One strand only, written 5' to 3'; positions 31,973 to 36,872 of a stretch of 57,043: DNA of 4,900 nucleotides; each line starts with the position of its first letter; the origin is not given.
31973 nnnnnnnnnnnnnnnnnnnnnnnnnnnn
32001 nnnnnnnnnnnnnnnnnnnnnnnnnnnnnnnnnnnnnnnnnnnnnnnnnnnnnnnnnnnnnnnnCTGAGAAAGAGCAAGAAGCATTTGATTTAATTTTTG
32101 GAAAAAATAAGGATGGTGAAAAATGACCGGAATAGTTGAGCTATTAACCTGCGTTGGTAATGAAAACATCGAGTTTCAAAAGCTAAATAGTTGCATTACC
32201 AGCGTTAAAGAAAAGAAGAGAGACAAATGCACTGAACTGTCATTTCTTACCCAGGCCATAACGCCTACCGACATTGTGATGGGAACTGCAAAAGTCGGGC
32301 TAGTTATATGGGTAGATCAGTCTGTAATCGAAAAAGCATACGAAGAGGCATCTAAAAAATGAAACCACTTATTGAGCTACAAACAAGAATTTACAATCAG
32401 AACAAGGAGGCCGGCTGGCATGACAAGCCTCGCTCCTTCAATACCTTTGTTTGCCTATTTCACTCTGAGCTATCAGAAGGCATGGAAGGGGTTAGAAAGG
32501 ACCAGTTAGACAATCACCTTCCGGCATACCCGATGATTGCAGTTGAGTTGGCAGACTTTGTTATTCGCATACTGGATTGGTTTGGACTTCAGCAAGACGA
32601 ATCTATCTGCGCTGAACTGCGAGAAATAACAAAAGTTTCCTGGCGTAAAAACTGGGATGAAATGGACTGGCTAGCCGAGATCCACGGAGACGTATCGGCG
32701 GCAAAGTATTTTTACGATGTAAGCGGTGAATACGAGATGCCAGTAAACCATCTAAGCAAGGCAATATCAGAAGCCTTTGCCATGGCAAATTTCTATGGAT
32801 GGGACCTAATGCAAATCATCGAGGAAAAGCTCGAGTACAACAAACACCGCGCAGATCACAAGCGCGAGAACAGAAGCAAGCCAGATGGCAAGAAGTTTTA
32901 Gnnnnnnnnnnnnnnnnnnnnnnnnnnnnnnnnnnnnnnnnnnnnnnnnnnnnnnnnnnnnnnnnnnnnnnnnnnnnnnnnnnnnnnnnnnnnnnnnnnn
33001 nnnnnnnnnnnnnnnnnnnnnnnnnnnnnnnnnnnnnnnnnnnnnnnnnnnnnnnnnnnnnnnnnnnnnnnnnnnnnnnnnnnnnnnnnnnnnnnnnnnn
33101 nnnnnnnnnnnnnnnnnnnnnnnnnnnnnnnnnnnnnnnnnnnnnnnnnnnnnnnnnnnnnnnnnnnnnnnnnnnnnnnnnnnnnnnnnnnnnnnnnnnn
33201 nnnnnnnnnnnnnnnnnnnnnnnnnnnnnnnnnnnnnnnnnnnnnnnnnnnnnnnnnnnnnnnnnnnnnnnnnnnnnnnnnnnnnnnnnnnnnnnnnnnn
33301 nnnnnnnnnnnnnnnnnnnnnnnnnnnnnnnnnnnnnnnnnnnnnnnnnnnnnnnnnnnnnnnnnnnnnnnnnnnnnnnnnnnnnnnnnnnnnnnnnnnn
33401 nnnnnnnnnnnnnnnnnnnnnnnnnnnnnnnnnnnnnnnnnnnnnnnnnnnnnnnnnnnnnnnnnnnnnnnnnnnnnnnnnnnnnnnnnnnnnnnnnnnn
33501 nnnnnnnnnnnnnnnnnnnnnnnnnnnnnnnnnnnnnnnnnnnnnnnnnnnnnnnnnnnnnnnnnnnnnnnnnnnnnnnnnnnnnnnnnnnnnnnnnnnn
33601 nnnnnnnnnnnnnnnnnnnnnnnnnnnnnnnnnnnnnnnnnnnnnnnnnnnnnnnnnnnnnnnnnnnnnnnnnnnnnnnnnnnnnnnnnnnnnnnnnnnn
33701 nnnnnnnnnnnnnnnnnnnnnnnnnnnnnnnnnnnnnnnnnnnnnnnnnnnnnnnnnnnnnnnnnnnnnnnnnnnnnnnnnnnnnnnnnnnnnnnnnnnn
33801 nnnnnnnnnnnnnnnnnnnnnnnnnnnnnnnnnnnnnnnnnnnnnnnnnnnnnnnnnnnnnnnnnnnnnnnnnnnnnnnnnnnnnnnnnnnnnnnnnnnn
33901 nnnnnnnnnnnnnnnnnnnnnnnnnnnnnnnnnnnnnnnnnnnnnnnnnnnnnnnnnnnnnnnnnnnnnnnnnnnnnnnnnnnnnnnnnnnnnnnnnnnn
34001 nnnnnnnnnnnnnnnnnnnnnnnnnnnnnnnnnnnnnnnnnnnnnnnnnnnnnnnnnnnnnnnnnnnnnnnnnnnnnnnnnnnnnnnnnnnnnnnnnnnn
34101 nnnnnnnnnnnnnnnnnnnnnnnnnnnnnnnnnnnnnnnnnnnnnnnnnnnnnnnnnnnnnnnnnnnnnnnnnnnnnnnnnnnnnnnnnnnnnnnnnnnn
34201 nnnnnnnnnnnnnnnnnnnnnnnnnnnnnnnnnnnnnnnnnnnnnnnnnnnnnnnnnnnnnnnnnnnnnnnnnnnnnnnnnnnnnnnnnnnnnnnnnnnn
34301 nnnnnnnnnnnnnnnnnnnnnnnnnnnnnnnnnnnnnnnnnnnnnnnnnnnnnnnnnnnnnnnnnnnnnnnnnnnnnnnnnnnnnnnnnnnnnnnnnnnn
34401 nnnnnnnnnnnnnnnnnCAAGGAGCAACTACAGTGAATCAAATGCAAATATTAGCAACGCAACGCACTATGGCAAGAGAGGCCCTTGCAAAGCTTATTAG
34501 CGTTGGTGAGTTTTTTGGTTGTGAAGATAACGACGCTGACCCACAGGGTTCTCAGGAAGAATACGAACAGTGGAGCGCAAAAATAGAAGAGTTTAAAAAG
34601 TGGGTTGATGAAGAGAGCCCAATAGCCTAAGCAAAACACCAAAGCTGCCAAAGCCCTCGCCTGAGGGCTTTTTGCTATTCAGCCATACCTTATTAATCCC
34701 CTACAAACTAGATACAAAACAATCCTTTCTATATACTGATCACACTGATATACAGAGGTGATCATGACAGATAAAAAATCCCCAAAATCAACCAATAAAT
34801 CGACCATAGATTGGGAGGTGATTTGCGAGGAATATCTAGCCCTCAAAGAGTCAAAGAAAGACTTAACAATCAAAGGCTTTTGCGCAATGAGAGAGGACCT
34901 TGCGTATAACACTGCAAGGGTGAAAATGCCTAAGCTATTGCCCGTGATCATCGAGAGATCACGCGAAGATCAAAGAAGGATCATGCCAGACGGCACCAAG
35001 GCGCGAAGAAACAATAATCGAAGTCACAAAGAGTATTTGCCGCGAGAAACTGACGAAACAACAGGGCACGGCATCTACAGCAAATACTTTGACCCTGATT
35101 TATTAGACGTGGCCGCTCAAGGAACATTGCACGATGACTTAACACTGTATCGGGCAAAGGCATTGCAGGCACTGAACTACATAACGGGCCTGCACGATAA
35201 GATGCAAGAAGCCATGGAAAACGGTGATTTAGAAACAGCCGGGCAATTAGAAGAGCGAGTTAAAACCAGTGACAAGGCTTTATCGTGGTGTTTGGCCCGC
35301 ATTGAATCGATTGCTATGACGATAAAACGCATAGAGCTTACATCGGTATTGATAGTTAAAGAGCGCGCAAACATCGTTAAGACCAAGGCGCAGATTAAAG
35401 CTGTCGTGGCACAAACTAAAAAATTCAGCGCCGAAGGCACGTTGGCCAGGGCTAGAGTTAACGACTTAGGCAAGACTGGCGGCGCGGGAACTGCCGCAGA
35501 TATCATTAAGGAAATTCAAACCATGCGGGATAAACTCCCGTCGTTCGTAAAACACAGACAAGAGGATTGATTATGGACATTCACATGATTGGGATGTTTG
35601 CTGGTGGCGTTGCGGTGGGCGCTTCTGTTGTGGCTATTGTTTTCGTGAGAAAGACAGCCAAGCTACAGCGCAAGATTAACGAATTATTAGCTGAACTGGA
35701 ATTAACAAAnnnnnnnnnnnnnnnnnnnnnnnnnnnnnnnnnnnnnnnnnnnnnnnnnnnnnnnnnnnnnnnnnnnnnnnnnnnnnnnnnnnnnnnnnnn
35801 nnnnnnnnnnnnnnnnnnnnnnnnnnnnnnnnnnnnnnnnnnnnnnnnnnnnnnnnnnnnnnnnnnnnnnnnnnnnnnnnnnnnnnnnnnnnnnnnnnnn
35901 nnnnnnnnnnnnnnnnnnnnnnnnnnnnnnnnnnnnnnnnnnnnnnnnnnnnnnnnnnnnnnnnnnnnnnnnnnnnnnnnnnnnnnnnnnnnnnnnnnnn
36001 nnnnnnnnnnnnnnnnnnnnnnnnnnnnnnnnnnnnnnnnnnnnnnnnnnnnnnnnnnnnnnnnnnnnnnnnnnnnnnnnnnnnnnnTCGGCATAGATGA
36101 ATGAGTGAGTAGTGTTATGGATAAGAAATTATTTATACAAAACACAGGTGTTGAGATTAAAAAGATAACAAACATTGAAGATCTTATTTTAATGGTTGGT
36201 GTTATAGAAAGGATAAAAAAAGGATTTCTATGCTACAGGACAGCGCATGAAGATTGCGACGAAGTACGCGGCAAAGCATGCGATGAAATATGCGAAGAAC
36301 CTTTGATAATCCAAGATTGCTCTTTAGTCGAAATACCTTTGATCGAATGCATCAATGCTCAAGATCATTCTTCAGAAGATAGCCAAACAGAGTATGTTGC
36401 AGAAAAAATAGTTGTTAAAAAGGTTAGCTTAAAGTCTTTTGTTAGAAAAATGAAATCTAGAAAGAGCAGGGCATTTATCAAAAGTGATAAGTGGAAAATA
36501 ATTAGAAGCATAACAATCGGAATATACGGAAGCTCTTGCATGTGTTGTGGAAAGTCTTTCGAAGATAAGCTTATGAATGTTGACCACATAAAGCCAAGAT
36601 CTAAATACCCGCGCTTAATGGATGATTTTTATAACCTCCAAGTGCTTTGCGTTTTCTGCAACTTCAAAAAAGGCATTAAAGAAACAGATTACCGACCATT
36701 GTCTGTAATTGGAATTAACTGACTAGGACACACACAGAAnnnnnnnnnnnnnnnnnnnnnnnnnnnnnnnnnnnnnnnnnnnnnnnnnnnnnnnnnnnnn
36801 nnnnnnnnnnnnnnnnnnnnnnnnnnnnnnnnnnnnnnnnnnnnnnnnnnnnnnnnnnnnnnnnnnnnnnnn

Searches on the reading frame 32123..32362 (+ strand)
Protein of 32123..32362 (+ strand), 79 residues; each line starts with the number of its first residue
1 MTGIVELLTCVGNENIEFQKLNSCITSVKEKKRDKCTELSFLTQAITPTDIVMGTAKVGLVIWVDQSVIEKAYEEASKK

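Call 9: search_protein_families(library=phrogs, proteins=[window:32123-32362:+], max_evalue=0.001)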
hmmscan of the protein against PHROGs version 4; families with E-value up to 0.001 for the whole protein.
window:32123-32362:+ (79 aa): 2 families
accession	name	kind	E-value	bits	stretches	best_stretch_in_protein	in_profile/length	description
phrog_6851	-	unknown function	3.2e-21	76.6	1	3-76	2-74/77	-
phrog_10177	-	unknown function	0.00016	22.6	1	6-46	5-45/55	-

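Call 10: search_protein_families(library=pfam, proteins=[window:32123-32362:+], max_evalue=0.01)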
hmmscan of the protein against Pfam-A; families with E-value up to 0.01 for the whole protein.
window:32123-32362:+ (79 aa): 1 family
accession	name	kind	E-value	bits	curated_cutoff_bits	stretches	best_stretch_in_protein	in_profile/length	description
PF06796.16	NapE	-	0.0091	16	25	0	27-68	7-48/54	Periplasmic nitrate reductase protein NapE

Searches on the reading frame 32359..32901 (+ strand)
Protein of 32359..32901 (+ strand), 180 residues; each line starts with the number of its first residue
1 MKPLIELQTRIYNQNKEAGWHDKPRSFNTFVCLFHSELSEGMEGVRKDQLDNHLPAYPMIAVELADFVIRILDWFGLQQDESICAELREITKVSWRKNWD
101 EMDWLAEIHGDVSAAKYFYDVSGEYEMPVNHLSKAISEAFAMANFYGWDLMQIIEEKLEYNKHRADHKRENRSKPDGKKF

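Call 9: search_protein_families(library=phrogs, proteins=[window:32359-32901:+], max_evalue=0.001)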
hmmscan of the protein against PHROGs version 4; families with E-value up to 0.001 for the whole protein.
window:32359-32901:+ (180 aa): 4 families
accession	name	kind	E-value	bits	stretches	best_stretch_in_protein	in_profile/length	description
phrog_5658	-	other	8.2e-45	154.8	1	4-180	304-421/421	pyrophosphatase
phrog_9236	-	other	3.9e-24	86.5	2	60-170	85-189/191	pyrophosphatase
phrog_6945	-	unknown function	6.2e-19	69.5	2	30-82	188-240/270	-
phrog_3301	-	other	2.9e-18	67.4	1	4-86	50-149/169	pyrophosphatase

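Call 10: search_protein_families(library=pfam, proteins=[window:32359-32901:+], max_evalue=0.01)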
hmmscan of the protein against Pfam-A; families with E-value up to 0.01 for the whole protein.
window:32359-32901:+ (180 aa): 0 families

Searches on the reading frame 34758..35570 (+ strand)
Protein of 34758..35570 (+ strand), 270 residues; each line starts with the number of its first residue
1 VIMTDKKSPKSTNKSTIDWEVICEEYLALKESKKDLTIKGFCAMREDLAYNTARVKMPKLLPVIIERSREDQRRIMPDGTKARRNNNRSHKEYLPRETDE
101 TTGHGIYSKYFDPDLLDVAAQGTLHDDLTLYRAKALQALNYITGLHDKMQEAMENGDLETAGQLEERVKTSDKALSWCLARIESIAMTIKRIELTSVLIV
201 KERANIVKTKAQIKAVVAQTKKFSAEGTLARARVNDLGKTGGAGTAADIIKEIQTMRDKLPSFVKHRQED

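Call 9: search_protein_families(library=phrogs, proteins=[window:34758-35570:+], max_evalue=0.001)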
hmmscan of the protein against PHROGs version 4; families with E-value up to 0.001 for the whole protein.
window:34758-35570:+ (270 aa): 2 families
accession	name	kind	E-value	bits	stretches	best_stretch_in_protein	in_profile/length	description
phrog_370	-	head and packaging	3e-17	64.4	1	82-258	108-274/284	terminase small subunit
phrog_23182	-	unknown function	1e-05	26.9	1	117-220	2-102/138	-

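Call 10: search_protein_families(library=pfam, proteins=[window:34758-35570:+], max_evalue=0.01)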
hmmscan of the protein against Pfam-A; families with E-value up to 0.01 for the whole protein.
window:34758-35570:+ (270 aa): 0 families

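Call 30: find_related_loci(query=window:34758-35570:+, collection=viral_contigs, flank=4000)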
Query window:34758-35570:+ (270 aa) in viral_contigs; peptide patterns used: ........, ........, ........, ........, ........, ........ (x = any residue, [..] = any of these).
9 stretches matched a pattern; 2 encode a relative of the query (tblastn E <= 1e-3); 2 distinct loci.
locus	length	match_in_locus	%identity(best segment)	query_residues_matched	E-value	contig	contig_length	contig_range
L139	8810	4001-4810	90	1-270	6e-169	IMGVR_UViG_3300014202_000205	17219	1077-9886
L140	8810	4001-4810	90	1-270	2e-169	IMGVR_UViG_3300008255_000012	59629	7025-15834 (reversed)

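Call 44: find_homologous_proteins(query=window:34758-35570:+, max_evalue=1e-20)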
Query window:34758-35570:+ (270 aa): 15 proteins with E <= 1e-20 among 744 candidates.
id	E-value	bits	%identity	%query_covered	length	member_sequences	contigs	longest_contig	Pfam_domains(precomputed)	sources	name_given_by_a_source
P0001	8.0e-166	568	96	99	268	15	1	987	-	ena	-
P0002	1.6e-154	531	90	99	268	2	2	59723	-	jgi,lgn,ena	-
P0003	2.2e-93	331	60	95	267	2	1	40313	-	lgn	-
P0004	7.1e-93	329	56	97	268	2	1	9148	-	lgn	-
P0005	1.5e-89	318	59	97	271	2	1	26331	-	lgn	-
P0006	8.2e-89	316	56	99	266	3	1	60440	-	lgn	-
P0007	7.8e-88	312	56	97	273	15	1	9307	-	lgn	-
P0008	7.9e-87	309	59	97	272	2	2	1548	-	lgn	-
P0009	1.5e-86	308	55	99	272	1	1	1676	-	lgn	-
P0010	1.6e-86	308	58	91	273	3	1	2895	-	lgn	-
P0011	3.6e-86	307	58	91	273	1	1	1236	-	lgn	-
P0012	9.5e-84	299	55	96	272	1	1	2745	-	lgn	-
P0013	1.9e-83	298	59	91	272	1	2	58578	-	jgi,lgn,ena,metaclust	metaclust:\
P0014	3.4e-57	212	44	93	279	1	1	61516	-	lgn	-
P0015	9.4e-50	188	38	93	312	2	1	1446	-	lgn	-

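Call 45: find_encoding_contigs(protein=P0003, flank=5000, max_places=3)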
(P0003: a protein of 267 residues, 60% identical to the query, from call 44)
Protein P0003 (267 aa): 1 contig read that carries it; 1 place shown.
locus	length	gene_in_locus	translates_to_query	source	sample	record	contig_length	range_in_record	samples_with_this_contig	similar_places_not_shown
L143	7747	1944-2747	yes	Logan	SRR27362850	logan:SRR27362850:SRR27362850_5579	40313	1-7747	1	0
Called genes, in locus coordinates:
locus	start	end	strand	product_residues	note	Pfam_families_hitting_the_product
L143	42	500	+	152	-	PF05838:Glyco_hydro_108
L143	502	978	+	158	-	PF13619:KTSC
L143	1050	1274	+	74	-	-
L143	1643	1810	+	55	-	-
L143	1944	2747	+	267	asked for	-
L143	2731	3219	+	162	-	-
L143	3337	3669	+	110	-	-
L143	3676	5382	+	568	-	-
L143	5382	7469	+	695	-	PF16510:P22_portal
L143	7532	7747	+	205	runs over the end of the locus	PF13876:Phage_gp49_66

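Call 46: find_encoding_contigs(protein=P0006, flank=5000, max_places=3)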
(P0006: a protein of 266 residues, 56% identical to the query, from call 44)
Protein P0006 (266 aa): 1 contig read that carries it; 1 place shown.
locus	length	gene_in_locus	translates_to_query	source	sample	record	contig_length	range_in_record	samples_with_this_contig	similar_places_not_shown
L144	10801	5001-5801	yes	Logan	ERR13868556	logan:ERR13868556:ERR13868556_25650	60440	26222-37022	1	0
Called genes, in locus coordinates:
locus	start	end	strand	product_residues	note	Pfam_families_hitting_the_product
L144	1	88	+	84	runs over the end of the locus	PF00009:GTP_EFTU (weak)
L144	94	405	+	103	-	-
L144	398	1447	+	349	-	-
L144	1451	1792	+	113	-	-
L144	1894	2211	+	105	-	PF04448:DUF551 (faint)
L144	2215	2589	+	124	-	-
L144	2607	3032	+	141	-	PF14354:Lar_restr_allev (weak)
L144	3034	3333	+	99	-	PF12961:DUF3850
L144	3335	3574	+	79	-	-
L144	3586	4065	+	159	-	-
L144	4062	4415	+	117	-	-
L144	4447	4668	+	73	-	-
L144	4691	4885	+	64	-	-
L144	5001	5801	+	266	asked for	-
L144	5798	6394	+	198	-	-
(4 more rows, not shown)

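Call 47: find_encoding_contigs(protein=P0013, flank=5000, max_places=3)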
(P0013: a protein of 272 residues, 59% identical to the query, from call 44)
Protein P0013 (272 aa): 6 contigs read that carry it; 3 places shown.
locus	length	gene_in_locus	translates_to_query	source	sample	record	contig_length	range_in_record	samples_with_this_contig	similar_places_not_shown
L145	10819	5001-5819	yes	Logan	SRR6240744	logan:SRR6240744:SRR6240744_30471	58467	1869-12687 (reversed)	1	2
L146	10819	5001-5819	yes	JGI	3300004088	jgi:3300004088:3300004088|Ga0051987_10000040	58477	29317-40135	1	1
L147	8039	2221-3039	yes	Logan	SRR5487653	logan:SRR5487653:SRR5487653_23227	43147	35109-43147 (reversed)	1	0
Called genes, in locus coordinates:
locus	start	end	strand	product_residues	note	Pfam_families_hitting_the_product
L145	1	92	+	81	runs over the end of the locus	-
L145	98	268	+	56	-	-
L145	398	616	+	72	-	-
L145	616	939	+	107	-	-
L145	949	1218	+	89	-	-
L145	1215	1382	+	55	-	-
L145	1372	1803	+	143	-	-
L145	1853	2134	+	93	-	-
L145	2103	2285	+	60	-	-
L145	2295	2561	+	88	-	-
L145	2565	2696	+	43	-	-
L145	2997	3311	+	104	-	-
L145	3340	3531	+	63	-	-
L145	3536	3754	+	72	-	-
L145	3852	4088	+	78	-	-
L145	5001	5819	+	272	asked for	-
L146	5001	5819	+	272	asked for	-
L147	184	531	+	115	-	-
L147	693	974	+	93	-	-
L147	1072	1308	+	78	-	-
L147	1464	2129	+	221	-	-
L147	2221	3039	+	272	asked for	-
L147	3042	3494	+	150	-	-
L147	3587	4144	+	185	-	-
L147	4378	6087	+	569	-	-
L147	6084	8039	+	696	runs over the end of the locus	PF16510:P22_portal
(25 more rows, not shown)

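Call 49: find_encoding_contigs(protein=P0002, flank=3000, max_places=8)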
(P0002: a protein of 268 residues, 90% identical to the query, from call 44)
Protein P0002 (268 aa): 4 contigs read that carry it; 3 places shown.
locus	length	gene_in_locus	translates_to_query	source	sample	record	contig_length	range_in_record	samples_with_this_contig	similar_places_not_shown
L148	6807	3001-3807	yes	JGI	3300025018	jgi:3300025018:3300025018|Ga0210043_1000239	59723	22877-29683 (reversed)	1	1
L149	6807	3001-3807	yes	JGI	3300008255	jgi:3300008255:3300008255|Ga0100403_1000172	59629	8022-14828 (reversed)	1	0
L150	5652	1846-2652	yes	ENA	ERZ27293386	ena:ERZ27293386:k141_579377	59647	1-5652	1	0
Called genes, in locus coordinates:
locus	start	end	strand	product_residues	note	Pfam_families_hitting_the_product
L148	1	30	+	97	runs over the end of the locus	-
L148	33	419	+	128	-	-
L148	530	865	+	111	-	-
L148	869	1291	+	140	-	-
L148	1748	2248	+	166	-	-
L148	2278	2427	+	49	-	-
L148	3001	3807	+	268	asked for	-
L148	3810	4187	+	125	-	-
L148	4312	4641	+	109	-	-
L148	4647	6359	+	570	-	-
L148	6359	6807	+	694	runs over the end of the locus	PF16510:P22_portal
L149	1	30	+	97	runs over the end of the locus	-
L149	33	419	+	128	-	-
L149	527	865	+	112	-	-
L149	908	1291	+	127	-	-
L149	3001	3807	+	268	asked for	-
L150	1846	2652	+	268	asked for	-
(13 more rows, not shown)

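Call 50: find_encoding_contigs(protein=window:34758-35570:+, flank=3000, max_places=8)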
Protein window:34758-35570:+ (270 aa): no gene with exactly this product is on record in the collection.

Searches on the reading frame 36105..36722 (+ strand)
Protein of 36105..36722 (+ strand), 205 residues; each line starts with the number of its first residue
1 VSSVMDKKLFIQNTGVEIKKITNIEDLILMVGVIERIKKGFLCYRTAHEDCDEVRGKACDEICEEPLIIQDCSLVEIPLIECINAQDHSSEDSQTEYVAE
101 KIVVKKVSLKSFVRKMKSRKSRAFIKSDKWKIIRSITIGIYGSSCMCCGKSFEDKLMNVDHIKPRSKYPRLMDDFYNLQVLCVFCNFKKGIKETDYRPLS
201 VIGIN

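Call 9: search_protein_families(library=phrogs, proteins=[window:36105-36722:+], max_evalue=0.001)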
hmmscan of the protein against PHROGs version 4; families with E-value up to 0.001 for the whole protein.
window:36105-36722:+ (205 aa): 17 families
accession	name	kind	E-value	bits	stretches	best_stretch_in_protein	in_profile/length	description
phrog_144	-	DNA, RNA and nucleotide metabolism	4.4e-13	50.3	1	114-196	59-139/175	HNH endonuclease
phrog_5956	-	DNA, RNA and nucleotide metabolism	6e-09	36.7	1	113-189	32-107/138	HNH endonuclease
phrog_119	-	DNA, RNA and nucleotide metabolism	1.6e-08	34.8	1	105-189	166-254/443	HNH endonuclease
phrog_4581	-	head and packaging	2.4e-08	34.8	1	113-194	36-113/395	terminase small subunit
phrog_2118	-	DNA, RNA and nucleotide metabolism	9.9e-08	32.9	1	131-191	165-223/301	HNH endonuclease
phrog_6050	-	DNA, RNA and nucleotide metabolism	1.4e-07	31.6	1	109-194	278-362/402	HNH endonuclease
phrog_338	-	DNA, RNA and nucleotide metabolism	3.3e-07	31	1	114-194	178-264/340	HNH endonuclease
phrog_2214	-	DNA, RNA and nucleotide metabolism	4.4e-07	30.4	1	101-193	151-240/429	HNH endonuclease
phrog_7785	-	DNA, RNA and nucleotide metabolism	5.1e-07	30.8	1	100-197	32-119/147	HNH endonuclease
phrog_589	-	DNA, RNA and nucleotide metabolism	7.3e-07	30.1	1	115-194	64-143/179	HNH endonuclease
phrog_16016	-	DNA, RNA and nucleotide metabolism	8.3e-07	29.6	1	110-199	19-107/252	HNH endonuclease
phrog_1271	-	DNA, RNA and nucleotide metabolism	1.7e-06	28.7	1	117-192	247-318/361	HNH endonuclease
phrog_5718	-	DNA, RNA and nucleotide metabolism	3.4e-06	27.3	1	105-194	91-178/394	HNH endonuclease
phrog_1035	-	DNA, RNA and nucleotide metabolism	1e-05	26.5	1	113-192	127-213/271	endonuclease VII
phrog_16726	-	DNA, RNA and nucleotide metabolism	1e-05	26.4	1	107-195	65-146/308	HNH endonuclease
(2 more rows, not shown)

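Call 10: search_protein_families(library=pfam, proteins=[window:36105-36722:+], max_evalue=0.01)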
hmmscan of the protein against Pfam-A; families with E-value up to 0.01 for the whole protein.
window:36105-36722:+ (205 aa): 2 families
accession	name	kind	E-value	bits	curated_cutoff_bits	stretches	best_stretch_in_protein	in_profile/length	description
PF01844.29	HNH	-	1.4e-09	38.4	21.4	1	145-190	1-45/47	HNH endonuclease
PF14279.12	HNH_5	-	3.1e-06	27.5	27.5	1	145-190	1-44/56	HNH endonuclease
